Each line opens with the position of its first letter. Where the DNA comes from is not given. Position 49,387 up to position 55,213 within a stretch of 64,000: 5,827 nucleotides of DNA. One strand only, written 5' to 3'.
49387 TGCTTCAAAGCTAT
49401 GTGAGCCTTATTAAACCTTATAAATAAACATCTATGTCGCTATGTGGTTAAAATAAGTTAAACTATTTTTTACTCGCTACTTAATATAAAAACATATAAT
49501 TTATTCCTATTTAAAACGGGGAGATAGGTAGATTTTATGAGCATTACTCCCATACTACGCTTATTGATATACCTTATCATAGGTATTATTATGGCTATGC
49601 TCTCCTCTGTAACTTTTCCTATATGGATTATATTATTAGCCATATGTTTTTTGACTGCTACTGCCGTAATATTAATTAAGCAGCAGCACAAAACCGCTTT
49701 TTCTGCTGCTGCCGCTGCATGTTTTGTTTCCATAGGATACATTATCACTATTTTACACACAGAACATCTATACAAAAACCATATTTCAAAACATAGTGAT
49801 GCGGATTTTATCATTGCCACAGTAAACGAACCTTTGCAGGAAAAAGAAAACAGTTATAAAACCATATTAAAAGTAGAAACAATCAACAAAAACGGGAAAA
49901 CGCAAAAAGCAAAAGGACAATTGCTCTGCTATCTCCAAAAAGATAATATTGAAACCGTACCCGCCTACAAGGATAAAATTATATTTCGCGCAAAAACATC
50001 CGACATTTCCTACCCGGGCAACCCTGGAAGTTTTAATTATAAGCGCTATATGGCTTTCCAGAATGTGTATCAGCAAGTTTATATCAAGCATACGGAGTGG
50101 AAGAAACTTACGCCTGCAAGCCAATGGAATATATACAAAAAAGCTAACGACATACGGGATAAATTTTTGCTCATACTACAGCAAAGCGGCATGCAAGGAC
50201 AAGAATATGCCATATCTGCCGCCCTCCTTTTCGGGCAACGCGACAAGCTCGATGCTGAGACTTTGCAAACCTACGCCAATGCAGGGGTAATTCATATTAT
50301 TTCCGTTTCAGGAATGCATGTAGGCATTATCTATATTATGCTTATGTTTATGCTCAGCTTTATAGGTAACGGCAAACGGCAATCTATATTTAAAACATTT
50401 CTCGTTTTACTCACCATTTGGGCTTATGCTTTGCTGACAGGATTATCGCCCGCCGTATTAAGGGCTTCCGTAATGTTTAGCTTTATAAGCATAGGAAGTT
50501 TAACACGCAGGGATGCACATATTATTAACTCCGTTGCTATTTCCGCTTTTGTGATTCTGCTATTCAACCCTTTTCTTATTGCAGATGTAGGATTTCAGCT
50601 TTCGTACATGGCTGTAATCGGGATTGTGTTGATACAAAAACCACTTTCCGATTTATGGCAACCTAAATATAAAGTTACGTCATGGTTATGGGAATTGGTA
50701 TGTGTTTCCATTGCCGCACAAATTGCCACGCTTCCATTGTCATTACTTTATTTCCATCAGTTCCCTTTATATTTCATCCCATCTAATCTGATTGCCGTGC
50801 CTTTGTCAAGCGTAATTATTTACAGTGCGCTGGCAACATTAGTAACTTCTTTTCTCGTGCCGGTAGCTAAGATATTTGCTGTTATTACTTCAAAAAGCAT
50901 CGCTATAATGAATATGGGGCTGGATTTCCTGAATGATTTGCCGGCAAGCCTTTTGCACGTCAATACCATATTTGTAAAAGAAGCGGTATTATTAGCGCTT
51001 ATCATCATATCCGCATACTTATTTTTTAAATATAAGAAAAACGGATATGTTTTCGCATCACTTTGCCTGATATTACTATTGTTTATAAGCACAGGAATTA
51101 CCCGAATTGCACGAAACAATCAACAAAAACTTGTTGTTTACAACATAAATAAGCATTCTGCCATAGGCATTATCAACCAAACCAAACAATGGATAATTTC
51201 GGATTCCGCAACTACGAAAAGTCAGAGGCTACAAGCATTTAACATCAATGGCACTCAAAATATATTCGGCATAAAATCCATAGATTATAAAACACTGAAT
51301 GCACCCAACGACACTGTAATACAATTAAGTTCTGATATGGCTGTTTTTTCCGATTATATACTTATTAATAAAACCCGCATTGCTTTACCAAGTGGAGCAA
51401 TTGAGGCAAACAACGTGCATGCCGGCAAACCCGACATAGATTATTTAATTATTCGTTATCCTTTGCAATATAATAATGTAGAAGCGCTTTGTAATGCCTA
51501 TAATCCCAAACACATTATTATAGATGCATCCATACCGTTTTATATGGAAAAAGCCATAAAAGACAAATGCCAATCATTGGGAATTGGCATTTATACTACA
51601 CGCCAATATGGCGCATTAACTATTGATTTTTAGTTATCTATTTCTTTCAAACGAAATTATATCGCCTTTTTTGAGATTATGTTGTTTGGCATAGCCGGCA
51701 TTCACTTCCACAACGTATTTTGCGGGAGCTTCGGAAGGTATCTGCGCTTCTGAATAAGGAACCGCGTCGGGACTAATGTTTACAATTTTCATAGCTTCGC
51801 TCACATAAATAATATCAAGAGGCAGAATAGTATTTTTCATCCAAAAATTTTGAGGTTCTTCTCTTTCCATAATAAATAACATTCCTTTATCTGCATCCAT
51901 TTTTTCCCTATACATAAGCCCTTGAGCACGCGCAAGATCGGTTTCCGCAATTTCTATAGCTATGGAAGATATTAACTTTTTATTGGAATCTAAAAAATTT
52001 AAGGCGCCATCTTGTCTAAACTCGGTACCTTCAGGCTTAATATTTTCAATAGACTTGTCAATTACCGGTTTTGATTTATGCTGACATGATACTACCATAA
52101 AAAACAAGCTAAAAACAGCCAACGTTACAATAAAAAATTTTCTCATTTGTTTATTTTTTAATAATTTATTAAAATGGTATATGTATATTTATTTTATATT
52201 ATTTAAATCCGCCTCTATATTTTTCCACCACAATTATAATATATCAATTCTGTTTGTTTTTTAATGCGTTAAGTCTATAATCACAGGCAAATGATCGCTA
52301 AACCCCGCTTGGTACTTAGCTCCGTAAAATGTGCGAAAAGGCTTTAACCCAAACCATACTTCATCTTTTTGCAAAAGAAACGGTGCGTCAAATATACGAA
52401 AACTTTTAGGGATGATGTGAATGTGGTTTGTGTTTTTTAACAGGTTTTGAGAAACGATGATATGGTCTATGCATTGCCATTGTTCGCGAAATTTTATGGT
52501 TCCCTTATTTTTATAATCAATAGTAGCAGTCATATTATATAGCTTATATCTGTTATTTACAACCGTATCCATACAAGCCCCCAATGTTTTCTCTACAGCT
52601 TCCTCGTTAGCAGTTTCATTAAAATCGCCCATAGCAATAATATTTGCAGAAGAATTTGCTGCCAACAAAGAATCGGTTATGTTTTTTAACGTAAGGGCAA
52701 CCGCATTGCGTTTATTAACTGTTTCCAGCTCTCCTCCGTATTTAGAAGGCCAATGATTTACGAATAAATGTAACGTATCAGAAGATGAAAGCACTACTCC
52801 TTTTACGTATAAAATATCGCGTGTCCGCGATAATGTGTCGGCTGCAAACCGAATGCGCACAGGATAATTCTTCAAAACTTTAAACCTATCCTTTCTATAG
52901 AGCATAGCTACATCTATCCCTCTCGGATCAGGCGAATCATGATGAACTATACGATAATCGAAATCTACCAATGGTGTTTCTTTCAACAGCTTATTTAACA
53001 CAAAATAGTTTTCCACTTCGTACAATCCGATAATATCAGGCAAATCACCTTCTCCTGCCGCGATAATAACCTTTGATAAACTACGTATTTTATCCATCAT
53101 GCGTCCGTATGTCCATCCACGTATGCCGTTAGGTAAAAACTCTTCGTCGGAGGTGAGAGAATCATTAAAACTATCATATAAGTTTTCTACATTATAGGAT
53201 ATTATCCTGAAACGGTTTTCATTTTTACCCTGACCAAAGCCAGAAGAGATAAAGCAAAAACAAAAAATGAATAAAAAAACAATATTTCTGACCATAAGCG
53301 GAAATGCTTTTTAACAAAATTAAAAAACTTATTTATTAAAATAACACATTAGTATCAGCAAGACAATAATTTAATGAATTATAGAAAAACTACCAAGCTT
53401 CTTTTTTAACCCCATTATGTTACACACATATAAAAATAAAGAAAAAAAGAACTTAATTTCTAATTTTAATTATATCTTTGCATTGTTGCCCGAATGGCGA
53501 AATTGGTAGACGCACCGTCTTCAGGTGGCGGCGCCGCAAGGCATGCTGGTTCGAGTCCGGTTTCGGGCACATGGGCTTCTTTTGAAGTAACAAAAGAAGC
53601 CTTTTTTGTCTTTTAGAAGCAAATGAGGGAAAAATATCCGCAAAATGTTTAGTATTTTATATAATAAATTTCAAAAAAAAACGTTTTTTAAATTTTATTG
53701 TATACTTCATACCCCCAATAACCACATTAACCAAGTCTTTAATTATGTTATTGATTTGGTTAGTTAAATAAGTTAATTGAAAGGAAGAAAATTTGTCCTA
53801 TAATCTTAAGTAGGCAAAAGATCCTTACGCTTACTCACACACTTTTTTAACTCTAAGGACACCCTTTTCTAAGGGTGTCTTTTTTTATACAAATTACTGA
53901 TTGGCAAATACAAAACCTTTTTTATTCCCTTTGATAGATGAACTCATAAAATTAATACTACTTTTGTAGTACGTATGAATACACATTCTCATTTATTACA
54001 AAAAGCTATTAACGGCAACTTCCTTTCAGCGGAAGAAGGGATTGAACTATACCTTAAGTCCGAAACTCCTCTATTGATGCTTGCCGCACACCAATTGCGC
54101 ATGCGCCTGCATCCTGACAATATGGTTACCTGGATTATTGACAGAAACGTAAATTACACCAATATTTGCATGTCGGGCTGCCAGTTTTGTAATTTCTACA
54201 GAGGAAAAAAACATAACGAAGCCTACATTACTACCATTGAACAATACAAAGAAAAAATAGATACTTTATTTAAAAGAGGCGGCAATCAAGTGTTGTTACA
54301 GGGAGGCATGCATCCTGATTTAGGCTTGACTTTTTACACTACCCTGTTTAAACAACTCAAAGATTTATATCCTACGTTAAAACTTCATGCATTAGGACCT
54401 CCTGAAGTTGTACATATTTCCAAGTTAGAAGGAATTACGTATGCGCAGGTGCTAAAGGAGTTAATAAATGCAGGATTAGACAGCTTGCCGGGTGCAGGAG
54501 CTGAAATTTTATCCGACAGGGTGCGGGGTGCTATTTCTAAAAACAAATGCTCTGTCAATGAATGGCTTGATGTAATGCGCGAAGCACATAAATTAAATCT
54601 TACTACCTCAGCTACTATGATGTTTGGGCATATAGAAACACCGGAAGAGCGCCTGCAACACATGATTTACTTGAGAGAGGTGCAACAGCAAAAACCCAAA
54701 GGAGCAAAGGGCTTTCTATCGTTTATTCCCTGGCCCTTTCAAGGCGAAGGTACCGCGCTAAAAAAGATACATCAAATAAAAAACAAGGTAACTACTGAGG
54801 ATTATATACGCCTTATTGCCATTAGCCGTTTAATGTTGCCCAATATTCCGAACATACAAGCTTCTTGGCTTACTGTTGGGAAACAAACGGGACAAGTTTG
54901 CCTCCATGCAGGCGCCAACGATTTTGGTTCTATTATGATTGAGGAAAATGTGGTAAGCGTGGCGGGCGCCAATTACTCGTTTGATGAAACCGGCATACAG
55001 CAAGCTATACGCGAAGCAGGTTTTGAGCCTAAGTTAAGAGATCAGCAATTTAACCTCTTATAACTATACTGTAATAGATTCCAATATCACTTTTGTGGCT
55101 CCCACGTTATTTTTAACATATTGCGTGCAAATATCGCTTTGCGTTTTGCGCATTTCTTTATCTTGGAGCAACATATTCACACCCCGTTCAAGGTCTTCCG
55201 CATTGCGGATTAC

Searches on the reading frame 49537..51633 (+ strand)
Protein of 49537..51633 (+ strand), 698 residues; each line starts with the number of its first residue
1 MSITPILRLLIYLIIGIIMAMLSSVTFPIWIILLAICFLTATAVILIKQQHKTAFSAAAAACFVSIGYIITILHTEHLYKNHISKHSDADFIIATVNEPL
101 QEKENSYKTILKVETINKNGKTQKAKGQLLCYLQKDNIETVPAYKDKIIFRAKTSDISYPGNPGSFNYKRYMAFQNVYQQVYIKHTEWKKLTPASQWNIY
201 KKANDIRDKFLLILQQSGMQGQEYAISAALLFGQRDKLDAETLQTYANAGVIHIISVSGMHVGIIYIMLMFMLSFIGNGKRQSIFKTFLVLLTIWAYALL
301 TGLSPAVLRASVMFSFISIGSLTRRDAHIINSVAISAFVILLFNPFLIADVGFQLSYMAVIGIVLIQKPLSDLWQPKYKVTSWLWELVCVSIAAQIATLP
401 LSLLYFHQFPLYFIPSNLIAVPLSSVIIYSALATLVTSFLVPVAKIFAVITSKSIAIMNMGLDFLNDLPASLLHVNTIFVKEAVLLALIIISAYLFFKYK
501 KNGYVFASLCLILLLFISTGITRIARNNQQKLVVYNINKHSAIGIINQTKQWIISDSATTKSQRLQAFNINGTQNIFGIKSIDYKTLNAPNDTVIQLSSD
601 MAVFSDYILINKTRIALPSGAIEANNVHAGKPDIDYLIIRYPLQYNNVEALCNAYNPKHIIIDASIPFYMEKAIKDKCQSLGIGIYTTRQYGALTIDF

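Call 75: search_protein_families(library=pfam, proteins=[window:49537-51633:+], max_evalue=0.00001)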
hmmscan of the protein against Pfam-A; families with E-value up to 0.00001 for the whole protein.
window:49537-51633:+ (698 aa): 2 families
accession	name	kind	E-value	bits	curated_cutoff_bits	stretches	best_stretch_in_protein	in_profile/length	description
PF03772.21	Competence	-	6.7e-63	213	23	1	230-496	1-266/270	Competence protein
PF13567.11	DUF4131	-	1.1e-27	97.2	31.6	1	27-187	5-163/165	Domain of unknown function (DUF4131)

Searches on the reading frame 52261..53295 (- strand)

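Call 75: search_protein_families(library=pfam, proteins=[window:52261-53295:-], max_evalue=0.00001)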
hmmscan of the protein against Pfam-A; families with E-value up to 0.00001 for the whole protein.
window:52261-53295:- (344 aa): 1 family
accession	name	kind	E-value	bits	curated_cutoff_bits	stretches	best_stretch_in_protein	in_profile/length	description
PF19580.5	Exo_endo_phos_3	-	1.3e-90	304.1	27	1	31-342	2-309/311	Endonuclease/Exonuclease/phosphatase family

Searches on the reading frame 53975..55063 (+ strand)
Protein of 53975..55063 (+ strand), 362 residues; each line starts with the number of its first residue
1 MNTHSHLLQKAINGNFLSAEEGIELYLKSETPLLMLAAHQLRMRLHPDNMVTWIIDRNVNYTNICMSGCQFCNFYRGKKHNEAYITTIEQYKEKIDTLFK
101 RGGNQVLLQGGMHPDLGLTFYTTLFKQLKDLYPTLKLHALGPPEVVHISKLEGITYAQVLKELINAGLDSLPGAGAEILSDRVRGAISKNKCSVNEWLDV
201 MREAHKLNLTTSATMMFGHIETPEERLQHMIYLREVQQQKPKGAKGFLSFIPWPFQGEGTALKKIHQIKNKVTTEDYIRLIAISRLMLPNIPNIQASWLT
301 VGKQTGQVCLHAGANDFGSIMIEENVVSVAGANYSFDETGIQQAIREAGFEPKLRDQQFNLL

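Call 75: search_protein_families(library=pfam, proteins=[window:53975-55063:+], max_evalue=0.00001)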
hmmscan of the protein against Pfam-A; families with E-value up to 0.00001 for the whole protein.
window:53975-55063:+ (362 aa): 2 families
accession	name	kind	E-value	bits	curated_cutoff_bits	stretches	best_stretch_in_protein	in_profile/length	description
PF19288.4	CofH_C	-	5.8e-62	207.5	27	1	244-360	1-117/125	CofH/MqnC C-terminal region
PF04055.27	Radical_SAM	-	2.8e-18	67.1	29.5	1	59-230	1-163/166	Radical SAM superfamily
